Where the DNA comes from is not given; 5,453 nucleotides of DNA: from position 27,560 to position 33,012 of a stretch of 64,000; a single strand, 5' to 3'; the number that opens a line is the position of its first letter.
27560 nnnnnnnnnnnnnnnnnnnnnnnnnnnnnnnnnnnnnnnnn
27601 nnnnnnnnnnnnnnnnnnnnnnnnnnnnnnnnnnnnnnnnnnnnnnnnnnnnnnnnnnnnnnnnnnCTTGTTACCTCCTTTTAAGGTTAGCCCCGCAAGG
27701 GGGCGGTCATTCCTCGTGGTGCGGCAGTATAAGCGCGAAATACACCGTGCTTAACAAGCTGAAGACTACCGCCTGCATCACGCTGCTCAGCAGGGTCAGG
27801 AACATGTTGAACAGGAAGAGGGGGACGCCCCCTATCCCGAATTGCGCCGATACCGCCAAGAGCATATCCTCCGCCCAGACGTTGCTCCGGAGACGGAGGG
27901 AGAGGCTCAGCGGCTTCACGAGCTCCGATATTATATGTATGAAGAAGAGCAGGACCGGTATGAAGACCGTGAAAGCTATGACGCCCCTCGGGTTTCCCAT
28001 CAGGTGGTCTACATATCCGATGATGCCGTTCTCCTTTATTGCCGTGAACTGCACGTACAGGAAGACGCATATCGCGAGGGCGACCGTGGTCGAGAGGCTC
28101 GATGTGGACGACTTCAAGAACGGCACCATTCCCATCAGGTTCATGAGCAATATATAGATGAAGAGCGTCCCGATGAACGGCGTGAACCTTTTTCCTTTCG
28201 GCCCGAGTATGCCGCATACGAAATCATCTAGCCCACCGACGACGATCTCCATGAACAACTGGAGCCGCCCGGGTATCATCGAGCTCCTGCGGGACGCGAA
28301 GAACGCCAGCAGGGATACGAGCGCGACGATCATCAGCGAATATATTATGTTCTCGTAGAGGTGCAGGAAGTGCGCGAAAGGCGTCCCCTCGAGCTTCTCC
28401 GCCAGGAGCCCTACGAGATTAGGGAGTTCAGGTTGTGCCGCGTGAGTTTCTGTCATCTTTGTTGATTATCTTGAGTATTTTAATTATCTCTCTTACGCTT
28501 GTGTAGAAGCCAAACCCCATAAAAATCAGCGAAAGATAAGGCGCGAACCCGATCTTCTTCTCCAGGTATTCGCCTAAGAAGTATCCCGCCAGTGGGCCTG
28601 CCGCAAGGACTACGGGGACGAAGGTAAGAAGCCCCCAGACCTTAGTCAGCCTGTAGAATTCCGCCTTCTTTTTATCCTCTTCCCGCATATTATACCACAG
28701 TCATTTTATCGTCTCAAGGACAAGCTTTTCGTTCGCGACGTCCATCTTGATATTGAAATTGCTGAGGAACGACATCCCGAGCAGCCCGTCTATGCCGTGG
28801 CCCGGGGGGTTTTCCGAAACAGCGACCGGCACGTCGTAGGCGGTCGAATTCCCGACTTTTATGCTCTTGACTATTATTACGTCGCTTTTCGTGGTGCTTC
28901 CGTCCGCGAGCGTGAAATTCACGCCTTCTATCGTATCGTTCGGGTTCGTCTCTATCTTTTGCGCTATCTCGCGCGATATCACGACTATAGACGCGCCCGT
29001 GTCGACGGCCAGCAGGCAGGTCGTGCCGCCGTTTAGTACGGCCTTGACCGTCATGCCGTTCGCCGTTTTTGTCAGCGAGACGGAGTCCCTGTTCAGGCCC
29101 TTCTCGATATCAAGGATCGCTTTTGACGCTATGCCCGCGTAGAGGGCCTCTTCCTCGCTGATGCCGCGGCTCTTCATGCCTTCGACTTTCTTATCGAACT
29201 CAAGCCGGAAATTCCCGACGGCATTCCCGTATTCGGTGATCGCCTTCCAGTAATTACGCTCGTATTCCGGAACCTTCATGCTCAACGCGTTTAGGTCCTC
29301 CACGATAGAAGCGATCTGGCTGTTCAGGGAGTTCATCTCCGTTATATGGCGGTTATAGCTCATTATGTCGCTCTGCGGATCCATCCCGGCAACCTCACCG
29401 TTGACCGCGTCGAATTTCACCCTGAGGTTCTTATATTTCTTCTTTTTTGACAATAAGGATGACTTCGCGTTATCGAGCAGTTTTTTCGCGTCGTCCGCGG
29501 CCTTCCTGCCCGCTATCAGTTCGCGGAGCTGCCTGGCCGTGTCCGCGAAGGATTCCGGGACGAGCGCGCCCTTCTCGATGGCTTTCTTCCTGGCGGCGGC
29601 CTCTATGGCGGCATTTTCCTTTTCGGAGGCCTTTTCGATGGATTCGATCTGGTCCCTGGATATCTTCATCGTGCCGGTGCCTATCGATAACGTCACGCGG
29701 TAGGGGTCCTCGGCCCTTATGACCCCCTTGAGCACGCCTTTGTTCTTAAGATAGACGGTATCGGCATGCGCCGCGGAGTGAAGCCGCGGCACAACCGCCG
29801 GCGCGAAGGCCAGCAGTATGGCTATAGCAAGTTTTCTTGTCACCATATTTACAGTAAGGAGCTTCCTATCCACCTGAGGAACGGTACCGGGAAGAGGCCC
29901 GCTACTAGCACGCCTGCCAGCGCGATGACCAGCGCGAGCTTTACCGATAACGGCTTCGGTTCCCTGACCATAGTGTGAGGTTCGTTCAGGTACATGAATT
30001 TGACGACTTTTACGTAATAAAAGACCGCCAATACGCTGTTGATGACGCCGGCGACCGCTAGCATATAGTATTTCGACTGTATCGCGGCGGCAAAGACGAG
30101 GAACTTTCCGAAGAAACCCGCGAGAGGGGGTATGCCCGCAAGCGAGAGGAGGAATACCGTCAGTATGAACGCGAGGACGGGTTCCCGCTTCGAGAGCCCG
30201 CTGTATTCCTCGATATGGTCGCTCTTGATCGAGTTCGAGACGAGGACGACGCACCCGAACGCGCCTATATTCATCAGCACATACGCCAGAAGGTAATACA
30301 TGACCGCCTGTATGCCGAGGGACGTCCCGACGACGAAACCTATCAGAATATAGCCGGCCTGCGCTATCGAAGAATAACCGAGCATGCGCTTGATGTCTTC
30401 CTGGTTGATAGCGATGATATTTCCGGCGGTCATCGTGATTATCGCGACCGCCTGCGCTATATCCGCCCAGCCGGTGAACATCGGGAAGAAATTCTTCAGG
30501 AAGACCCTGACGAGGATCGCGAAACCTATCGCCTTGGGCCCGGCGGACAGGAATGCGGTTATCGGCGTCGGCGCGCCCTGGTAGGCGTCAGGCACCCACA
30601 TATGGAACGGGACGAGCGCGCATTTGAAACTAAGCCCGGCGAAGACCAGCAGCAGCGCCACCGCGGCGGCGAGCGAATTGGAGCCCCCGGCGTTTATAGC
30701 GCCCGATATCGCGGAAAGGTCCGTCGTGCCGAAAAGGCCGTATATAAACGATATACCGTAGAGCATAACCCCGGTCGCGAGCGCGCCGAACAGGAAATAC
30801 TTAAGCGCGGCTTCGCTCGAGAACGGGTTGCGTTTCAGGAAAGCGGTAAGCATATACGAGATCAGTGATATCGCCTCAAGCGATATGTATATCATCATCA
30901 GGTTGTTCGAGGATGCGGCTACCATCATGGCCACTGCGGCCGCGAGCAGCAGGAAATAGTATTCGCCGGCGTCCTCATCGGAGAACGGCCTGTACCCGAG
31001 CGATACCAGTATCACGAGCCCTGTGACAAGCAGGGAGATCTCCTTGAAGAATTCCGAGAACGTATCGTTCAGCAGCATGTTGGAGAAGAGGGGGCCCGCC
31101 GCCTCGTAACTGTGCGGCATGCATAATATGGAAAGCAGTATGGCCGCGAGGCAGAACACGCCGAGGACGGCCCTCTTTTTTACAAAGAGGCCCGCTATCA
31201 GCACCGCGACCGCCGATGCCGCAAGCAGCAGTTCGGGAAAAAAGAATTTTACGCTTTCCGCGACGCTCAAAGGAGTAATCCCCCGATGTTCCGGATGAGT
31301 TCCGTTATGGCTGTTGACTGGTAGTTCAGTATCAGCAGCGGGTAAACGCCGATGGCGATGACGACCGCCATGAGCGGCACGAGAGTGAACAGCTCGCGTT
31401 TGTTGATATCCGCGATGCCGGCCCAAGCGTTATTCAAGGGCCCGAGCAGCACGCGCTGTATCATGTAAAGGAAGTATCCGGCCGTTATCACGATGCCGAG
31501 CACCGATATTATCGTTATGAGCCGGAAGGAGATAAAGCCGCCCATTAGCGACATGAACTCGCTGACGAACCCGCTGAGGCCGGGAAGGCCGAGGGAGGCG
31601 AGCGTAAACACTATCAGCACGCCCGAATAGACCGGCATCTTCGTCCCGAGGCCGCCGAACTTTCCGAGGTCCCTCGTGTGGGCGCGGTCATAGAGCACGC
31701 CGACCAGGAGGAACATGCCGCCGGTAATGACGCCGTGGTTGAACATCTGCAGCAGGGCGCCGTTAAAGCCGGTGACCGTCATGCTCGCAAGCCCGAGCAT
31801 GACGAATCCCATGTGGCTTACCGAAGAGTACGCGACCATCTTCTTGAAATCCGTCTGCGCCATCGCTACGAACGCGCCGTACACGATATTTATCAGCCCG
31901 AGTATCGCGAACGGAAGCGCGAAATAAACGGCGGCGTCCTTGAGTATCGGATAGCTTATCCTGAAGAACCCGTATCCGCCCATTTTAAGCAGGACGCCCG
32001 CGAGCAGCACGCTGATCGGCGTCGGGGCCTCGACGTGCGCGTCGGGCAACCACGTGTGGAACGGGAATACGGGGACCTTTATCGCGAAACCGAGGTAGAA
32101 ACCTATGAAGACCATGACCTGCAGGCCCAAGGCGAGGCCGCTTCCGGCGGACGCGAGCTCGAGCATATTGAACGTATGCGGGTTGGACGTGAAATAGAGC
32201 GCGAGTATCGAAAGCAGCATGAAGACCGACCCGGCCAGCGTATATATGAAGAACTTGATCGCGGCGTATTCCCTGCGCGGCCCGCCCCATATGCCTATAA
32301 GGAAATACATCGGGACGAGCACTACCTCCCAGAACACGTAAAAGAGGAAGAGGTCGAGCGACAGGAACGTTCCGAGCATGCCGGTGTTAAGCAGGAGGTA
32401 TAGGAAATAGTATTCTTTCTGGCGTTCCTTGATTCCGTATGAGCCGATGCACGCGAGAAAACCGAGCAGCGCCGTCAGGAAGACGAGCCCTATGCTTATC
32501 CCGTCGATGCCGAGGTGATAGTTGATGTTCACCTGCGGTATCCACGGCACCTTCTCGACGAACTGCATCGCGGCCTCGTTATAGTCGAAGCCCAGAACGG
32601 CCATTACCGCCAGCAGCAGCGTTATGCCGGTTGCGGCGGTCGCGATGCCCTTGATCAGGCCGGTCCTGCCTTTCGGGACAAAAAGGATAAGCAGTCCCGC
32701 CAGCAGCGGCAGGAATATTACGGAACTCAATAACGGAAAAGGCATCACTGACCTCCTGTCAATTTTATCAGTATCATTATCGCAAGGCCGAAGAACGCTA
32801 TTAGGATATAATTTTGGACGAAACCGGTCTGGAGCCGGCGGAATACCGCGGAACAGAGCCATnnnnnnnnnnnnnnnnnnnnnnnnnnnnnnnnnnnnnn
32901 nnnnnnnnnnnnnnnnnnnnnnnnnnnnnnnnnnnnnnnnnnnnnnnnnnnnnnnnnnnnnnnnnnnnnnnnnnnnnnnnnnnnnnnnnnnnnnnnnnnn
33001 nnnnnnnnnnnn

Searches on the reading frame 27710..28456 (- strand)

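Call 75: search_protein_families(library=pfam, proteins=[window:27710-28456:-], max_evalue=0.0001)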
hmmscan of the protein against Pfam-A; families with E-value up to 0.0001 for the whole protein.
window:27710-28456:- (249 aa): 1 family
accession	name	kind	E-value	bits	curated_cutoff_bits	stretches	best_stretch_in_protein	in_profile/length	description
PF00119.25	ATP-synt_A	-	9.5e-46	156.8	33.9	1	38-240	2-216/217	ATP synthase A chain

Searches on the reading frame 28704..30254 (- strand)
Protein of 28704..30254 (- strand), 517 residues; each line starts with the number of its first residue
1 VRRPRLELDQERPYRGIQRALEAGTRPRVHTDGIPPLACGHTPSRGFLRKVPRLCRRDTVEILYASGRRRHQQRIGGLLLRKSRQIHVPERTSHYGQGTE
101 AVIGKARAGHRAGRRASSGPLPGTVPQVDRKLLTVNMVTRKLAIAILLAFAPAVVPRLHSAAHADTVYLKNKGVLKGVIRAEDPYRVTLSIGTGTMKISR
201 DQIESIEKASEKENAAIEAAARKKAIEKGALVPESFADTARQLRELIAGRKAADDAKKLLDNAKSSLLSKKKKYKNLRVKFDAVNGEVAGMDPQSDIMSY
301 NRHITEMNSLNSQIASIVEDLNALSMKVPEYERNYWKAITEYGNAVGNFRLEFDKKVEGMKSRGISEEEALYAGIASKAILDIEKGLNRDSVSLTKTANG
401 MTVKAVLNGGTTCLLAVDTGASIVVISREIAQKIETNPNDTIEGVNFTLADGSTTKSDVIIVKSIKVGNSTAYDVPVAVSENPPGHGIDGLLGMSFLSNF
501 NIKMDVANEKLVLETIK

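Call 75: search_protein_families(library=pfam, proteins=[window:28704-30254:-], max_evalue=0.0001)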
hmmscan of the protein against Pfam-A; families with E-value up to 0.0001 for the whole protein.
window:28704-30254:- (517 aa): 2 families
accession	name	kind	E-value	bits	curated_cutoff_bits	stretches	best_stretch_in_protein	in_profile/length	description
PF13650.11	Asp_protease_2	-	2.5e-16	60.6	24.3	1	403-496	1-90/90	Aspartyl protease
PF13975.11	gag-asp_proteas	-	3.9e-16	59.9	28.2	1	406-499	4-92/92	gag-polyprotein putative aspartyl protease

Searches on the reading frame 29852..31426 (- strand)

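Call 77: search_protein_families(library=pfam, proteins=[window:29852-31426:-], max_evalue=0.0001)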
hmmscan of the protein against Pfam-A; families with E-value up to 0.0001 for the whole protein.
window:29852-31426:- (525 aa): 1 family
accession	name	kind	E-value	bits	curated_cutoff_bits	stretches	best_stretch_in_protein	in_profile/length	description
PF00361.26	Proton_antipo_M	-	6.7e-79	265.6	21.5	1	173-466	1-293/294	NADH:quinone oxidoreductase/Mrp antiporter, TM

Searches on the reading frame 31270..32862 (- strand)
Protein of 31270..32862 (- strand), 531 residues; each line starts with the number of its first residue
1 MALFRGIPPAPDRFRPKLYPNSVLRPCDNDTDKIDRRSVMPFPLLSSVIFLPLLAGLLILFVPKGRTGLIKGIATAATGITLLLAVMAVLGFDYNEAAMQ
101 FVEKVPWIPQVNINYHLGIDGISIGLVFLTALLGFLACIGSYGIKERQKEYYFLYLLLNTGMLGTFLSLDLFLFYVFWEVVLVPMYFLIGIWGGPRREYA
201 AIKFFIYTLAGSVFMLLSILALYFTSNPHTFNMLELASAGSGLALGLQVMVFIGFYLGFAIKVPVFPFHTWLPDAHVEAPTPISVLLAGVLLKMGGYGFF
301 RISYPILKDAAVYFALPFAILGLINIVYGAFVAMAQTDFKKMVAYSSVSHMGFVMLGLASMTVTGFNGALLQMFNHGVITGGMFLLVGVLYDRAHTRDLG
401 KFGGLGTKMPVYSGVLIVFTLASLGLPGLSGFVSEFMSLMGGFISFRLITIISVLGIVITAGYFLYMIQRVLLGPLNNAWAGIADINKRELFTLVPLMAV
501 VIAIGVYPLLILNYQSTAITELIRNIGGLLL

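Call 76: search_protein_families(library=pfam, proteins=[window:31270-32862:-], max_evalue=0.0001)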
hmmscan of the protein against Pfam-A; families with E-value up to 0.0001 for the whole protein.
window:31270-32862:- (531 aa): 1 family
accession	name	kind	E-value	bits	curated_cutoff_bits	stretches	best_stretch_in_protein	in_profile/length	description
PF00361.26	Proton_antipo_M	-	1.4e-77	261.2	21.5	1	168-460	1-294/294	NADH:quinone oxidoreductase/Mrp antiporter, TM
